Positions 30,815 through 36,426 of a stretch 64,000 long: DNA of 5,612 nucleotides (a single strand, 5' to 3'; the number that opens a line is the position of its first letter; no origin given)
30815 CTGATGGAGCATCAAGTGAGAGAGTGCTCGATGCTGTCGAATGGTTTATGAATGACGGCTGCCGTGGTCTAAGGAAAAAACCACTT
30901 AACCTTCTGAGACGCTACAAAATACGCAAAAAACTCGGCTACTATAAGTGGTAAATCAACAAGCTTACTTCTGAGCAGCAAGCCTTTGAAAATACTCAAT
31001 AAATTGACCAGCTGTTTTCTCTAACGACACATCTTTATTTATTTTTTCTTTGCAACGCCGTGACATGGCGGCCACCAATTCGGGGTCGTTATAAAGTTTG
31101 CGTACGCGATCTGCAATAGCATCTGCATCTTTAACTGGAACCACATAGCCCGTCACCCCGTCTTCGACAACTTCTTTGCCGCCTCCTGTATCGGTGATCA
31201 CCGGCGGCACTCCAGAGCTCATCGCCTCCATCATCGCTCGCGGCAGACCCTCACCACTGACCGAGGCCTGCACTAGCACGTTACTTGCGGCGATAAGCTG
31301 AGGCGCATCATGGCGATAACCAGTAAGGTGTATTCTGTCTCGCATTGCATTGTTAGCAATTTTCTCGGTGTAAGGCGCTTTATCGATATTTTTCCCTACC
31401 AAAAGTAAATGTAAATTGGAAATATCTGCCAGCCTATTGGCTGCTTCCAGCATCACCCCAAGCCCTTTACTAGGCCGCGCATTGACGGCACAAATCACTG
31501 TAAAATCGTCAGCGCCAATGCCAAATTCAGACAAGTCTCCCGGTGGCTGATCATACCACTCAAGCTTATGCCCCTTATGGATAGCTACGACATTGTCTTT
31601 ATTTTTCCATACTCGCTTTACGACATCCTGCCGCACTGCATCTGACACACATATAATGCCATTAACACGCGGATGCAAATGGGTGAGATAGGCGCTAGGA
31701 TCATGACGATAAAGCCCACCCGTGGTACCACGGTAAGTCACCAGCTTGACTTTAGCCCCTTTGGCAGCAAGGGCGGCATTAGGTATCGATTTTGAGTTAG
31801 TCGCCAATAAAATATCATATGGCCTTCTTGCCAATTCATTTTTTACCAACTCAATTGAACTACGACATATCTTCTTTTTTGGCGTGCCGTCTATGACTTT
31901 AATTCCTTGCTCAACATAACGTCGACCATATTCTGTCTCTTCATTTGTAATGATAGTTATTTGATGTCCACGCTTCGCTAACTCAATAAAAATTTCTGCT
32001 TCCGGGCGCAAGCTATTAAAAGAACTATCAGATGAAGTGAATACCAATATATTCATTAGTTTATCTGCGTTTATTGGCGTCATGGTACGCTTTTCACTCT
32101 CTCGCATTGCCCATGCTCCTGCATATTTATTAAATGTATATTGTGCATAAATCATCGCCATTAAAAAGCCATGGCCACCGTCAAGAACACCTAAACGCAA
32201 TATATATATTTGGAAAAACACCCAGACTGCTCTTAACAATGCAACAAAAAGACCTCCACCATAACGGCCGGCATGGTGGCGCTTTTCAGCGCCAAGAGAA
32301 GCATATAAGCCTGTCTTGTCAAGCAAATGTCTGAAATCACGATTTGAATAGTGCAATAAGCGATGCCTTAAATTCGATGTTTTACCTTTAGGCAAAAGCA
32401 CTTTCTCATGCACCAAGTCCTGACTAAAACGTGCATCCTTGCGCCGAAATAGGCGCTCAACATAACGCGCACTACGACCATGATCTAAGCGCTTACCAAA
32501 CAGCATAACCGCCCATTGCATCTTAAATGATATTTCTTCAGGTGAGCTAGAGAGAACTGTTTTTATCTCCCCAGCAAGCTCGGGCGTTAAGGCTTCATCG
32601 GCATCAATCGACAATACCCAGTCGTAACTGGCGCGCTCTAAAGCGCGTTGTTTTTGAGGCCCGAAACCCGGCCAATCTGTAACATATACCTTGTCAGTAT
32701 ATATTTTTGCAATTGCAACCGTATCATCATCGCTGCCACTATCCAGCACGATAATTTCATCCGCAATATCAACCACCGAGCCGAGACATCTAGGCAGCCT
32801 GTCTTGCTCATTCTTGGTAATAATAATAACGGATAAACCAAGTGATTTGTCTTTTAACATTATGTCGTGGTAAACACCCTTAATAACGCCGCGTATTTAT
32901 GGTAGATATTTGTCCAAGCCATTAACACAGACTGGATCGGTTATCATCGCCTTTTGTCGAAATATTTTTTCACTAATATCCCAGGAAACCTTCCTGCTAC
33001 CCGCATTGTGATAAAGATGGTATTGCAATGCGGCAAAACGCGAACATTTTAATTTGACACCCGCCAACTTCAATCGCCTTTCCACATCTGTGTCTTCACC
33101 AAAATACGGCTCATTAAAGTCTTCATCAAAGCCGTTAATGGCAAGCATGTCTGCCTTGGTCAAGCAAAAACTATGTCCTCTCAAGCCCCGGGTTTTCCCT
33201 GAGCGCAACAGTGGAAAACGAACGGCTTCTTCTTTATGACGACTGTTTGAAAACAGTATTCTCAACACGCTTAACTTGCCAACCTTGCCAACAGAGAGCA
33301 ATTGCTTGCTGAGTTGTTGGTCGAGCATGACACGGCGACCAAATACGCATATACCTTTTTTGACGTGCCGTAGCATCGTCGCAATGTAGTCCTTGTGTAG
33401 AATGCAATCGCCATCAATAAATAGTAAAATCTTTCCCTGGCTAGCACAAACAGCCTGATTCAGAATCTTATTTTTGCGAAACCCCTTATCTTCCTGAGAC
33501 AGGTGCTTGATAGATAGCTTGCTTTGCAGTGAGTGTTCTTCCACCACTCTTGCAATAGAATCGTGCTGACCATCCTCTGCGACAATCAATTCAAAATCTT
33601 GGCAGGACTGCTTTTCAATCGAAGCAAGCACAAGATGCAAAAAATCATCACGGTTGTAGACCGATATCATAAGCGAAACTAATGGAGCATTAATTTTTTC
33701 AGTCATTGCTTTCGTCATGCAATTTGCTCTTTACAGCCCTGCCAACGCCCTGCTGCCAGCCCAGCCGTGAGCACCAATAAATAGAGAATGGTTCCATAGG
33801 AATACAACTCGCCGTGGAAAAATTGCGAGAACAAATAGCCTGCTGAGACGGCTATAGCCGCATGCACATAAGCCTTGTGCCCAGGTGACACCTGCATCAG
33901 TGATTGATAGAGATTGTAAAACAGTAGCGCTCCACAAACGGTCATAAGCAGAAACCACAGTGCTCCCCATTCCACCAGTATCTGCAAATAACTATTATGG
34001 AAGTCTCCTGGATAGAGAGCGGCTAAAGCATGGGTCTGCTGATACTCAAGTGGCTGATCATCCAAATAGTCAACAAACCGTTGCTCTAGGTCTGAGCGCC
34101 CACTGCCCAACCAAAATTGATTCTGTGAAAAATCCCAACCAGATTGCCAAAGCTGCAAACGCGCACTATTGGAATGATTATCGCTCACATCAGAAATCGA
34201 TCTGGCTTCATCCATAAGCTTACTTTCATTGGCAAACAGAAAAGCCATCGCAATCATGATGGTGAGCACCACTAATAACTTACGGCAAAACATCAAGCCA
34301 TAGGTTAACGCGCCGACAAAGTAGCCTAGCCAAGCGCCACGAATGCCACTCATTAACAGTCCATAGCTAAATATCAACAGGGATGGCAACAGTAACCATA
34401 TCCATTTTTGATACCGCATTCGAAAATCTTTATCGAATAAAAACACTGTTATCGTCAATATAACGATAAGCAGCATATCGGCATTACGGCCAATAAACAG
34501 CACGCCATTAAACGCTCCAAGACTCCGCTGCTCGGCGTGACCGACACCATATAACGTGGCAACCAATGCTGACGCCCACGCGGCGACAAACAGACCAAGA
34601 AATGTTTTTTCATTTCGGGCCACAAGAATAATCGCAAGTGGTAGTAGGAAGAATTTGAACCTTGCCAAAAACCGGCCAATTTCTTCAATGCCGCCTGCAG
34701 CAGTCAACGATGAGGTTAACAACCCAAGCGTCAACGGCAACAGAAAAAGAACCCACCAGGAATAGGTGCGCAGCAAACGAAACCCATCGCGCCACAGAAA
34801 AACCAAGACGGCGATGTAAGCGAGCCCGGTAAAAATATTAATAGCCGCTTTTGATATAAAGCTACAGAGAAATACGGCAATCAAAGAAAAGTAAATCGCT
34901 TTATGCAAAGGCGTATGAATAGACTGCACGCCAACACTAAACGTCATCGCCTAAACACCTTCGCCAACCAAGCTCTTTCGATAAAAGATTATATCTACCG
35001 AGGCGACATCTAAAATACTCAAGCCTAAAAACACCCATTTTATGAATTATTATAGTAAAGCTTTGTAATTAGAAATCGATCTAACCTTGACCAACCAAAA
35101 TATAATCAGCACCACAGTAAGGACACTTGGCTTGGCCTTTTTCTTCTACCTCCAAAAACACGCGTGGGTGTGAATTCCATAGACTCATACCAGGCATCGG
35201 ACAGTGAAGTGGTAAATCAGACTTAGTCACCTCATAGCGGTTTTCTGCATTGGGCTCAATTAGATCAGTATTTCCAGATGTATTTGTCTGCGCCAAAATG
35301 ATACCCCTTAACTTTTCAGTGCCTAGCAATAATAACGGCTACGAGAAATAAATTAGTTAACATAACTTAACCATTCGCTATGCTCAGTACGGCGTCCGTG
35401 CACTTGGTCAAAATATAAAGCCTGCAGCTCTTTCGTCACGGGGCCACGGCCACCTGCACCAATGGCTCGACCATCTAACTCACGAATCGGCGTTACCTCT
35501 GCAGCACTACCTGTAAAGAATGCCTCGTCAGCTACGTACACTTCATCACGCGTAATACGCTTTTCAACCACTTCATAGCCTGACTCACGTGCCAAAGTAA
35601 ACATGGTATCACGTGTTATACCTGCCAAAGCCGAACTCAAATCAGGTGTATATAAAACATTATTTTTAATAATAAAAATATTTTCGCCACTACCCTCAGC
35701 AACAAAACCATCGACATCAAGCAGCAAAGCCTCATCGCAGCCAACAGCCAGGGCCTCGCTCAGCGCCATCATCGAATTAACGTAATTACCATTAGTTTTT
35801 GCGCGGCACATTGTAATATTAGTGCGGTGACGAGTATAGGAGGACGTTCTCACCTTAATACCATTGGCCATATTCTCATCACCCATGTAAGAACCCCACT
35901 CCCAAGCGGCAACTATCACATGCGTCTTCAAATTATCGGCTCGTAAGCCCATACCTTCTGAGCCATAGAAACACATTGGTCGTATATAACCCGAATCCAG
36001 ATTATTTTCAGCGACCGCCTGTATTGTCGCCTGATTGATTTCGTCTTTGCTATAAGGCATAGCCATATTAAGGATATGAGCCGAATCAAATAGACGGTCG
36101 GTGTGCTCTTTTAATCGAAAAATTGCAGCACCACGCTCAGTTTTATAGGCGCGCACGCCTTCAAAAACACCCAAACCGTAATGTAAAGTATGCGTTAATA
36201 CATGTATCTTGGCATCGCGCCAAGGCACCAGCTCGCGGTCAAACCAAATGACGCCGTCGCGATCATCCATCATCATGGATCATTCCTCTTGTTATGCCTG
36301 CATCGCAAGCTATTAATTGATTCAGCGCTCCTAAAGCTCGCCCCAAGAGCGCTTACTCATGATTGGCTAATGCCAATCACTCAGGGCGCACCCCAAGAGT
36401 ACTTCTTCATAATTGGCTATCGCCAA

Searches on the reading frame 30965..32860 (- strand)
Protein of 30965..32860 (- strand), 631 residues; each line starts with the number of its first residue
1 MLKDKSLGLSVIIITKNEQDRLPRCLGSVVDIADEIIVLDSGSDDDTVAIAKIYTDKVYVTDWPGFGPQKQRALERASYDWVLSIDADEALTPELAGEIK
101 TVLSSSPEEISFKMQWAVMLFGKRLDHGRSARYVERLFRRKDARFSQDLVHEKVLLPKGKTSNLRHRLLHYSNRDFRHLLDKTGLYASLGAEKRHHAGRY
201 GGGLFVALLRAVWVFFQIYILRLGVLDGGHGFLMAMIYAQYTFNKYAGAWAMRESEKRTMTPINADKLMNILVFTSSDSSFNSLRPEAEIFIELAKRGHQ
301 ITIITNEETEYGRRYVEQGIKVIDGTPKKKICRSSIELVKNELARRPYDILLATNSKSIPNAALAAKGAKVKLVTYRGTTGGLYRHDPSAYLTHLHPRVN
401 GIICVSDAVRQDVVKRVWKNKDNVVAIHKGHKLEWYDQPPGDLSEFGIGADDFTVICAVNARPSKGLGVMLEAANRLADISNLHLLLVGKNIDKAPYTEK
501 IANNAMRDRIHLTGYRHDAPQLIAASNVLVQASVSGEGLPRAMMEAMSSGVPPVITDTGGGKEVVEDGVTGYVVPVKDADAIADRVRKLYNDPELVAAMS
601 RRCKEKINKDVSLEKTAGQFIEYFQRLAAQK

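Call 82: search_protein_families(library=pfam, proteins=[window:30965-32860:-], max_evalue=0.00001)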
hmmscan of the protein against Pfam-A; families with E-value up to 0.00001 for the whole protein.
window:30965-32860:- (631 aa): 4 families
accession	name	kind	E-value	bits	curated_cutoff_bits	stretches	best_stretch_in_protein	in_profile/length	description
PF00534.26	Glycos_transf_1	-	6.5e-31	107.6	26.4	1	447-604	10-170/172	Glycosyl transferases group 1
PF13692.12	Glyco_trans_1_4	-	4.6e-29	101.9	27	1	456-592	5-142/142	Glycosyl transferases group 1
PF00535.33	Glycos_transf_2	-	2e-17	64.1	23.3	1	10-95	1-95/168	Glycosyl transferase family 2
PF13439.12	Glyco_transf_4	-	1.6e-12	48.2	28.5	1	293-431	14-166/170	Glycosyltransferase Family 4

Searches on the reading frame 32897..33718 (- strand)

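Call 82: search_protein_families(library=pfam, proteins=[window:32897-33718:-], max_evalue=0.00001)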
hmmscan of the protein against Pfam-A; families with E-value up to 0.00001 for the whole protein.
window:32897-33718:- (273 aa): 3 families
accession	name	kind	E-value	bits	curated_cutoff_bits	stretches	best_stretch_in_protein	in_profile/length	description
PF00535.33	Glycos_transf_2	-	8.6e-16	58.8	23.3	1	15-129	1-115/168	Glycosyl transferase family 2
PF13641.12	Glyco_tranf_2_3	-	1.2e-13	52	27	1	14-225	3-203/230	Glycosyltransferase like family 2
PF10111.15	Glyco_tranf_2_2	-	6.6e-09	36.1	27.3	1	16-223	2-206/276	Glycosyltransferase like family 2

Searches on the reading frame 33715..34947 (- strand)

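Call 82: search_protein_families(library=pfam, proteins=[window:33715-34947:-], max_evalue=0.00001)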
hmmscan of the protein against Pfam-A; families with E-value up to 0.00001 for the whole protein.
window:33715-34947:- (410 aa): 1 family
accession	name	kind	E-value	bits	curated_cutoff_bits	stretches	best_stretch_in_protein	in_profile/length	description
PF04932.20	Wzy_C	-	1.3e-19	70.9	31.7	1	189-334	2-147/149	O-Antigen ligase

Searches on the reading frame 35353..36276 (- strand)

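Call 26: search_protein_families(library=pfam, proteins=[window:35353-36276:-])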
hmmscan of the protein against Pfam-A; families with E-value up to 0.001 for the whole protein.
window:35353-36276:- (307 aa): 1 family
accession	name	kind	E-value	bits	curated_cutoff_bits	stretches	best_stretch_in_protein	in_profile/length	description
PF01063.24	Aminotran_4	-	1.3e-55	189.1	28.5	1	36-266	1-222/223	Amino-transferase class IV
